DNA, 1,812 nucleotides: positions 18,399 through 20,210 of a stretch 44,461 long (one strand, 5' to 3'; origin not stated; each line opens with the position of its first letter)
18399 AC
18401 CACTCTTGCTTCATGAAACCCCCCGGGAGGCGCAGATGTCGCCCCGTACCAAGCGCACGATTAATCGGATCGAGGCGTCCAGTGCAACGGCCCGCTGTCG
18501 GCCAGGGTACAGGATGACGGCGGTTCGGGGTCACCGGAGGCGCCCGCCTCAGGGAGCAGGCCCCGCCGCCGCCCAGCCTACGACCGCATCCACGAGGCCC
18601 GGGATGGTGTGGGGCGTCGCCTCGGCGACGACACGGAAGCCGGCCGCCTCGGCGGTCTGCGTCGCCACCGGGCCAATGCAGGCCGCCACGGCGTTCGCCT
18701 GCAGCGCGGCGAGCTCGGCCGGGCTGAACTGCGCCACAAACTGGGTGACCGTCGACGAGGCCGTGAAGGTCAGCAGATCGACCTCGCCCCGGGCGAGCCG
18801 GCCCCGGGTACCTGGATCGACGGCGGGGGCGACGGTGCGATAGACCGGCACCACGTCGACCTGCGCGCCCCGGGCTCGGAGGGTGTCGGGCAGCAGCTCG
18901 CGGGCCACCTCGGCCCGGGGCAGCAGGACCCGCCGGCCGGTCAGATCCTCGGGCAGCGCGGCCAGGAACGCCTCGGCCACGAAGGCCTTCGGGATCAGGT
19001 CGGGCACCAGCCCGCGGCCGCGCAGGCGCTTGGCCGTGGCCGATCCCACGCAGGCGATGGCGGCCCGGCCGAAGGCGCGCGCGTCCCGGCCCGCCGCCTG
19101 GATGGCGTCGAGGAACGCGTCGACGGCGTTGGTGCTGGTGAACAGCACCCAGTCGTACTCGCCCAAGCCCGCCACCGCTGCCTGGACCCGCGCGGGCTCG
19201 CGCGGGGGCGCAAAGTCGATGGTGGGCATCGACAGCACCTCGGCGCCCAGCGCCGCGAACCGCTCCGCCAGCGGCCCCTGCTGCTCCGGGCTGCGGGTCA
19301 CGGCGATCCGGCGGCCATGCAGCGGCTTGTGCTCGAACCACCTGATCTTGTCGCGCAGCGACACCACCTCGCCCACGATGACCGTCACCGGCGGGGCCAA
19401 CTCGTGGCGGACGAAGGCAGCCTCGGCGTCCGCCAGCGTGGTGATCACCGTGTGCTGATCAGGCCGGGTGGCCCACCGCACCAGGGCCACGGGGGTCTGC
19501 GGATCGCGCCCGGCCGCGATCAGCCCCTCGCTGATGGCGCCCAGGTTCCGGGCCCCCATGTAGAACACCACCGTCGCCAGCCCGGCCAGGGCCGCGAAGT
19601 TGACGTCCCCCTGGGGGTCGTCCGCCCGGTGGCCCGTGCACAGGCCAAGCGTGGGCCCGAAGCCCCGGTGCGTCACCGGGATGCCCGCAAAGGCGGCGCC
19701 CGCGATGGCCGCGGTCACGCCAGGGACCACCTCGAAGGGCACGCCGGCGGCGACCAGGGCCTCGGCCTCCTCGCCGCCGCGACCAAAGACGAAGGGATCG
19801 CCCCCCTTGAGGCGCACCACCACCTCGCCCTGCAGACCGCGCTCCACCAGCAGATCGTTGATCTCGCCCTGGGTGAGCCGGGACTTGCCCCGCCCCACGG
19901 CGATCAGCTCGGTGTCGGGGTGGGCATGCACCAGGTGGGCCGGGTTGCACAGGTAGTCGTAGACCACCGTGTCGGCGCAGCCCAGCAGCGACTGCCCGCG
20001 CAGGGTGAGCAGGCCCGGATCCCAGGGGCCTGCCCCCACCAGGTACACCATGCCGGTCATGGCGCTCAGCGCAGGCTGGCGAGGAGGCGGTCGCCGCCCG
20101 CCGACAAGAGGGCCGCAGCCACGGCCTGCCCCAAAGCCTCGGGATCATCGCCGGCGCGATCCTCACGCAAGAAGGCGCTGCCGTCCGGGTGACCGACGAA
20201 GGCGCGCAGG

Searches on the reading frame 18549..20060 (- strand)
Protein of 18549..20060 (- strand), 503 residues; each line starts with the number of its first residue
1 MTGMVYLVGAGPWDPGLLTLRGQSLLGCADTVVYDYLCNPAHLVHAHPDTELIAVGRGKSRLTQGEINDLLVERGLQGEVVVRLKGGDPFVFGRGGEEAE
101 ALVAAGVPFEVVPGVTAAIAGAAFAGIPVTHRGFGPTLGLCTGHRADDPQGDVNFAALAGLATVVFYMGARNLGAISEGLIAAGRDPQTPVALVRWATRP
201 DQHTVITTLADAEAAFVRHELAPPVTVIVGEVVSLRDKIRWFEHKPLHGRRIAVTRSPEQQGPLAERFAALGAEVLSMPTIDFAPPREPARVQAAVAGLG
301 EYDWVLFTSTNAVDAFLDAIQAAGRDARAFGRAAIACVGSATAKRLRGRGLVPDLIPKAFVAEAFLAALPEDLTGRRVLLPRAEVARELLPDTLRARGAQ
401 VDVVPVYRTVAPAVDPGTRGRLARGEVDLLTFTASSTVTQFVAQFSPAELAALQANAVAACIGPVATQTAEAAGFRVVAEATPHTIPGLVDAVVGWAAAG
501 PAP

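Call 92: search_protein_families(library=pfam, proteins=[window:18549-20060:-], max_evalue=0.0001)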
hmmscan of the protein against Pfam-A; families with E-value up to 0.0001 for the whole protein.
window:18549-20060:- (503 aa): 2 families
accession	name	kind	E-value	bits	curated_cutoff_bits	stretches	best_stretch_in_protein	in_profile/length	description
PF02602.20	HEM4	-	8e-62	208.8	27.5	1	264-490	3-230/231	Uroporphyrinogen-III synthase HemD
PF00590.25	TP_methylase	-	3.3e-45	155.1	27.8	1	4-212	1-211/212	Tetrapyrrole (Corrin/Porphyrin) Methylases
